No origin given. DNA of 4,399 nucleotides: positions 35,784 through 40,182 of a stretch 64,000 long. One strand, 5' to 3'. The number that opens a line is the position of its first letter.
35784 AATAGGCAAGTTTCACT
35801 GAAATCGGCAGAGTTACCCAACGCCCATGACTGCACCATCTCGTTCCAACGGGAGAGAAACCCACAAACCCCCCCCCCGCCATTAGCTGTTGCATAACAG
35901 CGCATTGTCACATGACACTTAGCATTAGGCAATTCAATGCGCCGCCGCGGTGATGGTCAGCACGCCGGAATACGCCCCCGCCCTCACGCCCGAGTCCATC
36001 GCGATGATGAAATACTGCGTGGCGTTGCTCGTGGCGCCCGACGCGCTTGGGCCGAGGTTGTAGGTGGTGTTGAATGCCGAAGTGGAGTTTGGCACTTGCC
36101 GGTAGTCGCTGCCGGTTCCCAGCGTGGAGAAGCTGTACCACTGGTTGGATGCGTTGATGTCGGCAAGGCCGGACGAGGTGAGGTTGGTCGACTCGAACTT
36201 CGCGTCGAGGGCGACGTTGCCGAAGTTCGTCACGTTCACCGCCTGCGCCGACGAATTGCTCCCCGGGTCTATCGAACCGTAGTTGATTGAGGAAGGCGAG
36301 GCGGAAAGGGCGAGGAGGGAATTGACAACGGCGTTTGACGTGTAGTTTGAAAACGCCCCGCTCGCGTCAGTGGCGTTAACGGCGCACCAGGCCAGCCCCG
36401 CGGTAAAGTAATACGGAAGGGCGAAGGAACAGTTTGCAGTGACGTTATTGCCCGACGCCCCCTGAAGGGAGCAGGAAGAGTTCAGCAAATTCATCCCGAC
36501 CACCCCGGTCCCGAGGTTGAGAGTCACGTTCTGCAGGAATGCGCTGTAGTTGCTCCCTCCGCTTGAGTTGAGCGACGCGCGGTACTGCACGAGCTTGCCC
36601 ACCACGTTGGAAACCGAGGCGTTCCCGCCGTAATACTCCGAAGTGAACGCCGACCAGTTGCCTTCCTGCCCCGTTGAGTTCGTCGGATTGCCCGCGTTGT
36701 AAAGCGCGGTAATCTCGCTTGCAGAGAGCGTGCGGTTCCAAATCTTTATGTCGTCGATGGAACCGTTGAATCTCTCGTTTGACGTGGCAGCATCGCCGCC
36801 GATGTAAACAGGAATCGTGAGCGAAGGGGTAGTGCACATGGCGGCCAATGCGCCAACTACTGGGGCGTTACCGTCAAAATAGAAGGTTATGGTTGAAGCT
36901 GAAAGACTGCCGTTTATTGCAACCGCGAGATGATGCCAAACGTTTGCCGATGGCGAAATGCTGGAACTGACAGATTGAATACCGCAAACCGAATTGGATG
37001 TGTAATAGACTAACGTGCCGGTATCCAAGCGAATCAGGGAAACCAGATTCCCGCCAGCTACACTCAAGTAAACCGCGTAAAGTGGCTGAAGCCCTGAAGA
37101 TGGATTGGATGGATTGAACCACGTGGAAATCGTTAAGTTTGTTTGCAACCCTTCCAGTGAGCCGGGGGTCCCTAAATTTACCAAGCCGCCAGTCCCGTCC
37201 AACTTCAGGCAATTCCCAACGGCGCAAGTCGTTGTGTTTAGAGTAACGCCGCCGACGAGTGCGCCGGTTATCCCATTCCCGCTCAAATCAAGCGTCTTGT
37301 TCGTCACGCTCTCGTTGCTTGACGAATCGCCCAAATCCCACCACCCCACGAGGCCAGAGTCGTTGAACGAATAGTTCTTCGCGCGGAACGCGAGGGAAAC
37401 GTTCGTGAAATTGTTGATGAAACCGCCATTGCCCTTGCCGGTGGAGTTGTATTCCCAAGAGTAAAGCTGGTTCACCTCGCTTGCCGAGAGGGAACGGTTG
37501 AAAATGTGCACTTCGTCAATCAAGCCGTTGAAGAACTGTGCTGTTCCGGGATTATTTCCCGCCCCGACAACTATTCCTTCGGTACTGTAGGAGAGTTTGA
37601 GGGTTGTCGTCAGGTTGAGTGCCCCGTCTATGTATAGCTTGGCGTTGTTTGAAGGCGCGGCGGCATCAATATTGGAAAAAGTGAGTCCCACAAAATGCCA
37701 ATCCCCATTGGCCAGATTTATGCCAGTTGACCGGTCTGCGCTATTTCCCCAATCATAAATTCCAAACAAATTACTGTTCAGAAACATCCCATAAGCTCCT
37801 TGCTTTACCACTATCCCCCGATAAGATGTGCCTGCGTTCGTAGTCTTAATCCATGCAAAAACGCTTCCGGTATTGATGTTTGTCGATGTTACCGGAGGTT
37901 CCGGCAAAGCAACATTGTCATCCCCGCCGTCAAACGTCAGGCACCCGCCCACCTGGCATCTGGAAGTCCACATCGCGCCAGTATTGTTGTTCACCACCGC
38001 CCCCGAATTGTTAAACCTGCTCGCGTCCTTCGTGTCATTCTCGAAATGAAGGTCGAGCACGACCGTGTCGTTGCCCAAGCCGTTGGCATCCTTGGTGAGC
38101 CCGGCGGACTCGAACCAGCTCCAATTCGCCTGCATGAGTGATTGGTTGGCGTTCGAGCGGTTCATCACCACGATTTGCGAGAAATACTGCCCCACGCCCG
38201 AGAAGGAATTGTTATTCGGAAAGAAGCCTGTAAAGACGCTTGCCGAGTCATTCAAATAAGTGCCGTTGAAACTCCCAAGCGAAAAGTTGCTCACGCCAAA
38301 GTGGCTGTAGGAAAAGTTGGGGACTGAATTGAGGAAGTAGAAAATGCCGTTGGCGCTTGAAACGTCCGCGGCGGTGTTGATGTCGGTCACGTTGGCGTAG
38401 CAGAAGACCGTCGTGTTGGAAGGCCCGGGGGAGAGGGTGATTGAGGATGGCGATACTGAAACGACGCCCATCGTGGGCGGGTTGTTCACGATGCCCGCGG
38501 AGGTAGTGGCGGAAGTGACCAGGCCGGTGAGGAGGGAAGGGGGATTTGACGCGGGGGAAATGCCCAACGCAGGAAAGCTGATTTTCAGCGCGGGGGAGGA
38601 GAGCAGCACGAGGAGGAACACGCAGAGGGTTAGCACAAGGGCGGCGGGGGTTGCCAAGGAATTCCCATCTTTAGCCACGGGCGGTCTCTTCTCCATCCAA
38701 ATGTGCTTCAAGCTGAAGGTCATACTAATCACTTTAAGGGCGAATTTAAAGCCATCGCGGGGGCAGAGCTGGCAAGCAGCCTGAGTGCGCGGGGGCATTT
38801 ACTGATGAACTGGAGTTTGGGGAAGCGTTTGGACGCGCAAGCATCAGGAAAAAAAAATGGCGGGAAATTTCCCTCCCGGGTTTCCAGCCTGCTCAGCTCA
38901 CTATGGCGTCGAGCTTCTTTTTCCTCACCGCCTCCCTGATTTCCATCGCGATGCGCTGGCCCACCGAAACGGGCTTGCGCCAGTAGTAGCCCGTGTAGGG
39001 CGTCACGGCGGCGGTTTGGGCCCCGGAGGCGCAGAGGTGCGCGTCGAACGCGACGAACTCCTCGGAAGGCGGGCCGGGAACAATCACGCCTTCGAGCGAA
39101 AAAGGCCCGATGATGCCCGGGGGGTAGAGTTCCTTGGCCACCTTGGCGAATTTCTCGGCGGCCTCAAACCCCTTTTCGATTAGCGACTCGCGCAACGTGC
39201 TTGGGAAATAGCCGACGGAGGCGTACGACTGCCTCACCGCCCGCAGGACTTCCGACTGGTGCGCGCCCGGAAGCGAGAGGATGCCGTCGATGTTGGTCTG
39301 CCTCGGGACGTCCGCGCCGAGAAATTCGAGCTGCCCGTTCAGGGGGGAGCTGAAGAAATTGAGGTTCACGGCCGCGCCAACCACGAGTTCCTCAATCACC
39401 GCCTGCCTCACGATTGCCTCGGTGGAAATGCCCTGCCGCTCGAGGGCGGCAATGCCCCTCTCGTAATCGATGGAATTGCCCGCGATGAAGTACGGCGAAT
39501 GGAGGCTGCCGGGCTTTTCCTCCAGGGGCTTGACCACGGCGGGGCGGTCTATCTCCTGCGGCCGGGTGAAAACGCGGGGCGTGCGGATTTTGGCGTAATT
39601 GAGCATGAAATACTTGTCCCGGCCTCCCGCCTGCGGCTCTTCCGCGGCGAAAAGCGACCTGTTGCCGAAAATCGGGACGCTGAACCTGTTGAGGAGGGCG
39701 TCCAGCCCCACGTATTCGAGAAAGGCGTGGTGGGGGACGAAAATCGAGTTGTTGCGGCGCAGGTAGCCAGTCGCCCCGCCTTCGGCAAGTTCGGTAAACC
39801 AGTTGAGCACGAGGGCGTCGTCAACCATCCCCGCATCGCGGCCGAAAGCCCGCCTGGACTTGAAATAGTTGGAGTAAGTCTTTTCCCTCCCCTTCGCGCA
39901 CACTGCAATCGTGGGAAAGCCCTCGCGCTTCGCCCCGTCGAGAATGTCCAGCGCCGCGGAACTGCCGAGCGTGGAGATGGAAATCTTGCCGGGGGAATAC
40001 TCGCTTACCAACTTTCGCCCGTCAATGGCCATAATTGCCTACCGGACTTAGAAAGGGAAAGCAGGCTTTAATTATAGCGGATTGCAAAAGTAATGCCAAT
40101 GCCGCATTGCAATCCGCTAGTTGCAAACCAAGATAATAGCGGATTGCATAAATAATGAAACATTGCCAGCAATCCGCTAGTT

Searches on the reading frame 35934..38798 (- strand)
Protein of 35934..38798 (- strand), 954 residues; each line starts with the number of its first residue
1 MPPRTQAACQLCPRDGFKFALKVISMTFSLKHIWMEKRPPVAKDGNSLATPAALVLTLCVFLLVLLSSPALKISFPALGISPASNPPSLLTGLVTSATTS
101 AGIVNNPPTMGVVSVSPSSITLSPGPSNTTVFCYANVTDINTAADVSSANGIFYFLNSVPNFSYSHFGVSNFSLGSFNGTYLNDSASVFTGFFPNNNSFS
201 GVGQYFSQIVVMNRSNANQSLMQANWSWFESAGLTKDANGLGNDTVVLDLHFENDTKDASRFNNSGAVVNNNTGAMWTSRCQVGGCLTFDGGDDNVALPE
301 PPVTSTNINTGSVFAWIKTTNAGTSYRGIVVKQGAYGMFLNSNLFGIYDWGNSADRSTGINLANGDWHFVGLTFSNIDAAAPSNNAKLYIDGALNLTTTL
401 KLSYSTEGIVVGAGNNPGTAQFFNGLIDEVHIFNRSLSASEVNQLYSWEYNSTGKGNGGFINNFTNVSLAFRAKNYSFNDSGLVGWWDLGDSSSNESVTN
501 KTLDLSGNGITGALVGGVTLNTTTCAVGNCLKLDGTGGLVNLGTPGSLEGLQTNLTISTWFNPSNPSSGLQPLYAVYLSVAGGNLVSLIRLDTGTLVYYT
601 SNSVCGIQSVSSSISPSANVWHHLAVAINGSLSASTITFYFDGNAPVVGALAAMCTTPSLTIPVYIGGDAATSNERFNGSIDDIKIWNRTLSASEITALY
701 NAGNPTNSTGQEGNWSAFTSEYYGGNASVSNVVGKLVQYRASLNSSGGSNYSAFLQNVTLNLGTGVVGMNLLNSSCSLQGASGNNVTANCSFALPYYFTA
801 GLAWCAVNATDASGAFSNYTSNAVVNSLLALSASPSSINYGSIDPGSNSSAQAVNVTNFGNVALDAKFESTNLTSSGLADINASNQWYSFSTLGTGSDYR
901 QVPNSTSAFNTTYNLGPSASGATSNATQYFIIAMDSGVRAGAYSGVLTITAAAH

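Call 7: search_protein_families(library=pfam, proteins=[window:35934-38798:-], max_evalue=0.01)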
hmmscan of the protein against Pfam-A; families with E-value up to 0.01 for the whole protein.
window:35934-38798:- (954 aa): 4 families
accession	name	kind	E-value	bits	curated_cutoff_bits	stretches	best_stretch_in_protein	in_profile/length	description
PF13385.13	Laminin_G_3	-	1.6e-43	148.9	27.6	2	534-696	1-150/151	Concanavalin A-like lectin/glucanases superfamily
PF02210.31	Laminin_G_2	-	6.4e-07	30.3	22.9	1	589-686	23-123/126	Laminin G domain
PF02973.23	Sialidase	-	0.00017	21.6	26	0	360-443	93-182/189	Sialidase, N-terminal domain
PF00354.24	Pentaxin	-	0.0059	16.8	25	0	667-704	135-171/194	Pentaxin family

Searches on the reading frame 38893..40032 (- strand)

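Call 7: search_protein_families(library=pfam, proteins=[window:38893-40032:-], max_evalue=0.01)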
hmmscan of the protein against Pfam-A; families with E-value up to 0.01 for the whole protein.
window:38893-40032:- (379 aa): 2 families
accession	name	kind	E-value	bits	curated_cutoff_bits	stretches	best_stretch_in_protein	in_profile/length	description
PF06973.17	DUF1297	-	2e-50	171.4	23.8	1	189-378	1-187/188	Domain of unknown function (DUF1297)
PF06849.18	DUF1246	-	1.5e-33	115.9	25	1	19-155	1-122/122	Protein of unknown function (DUF1246)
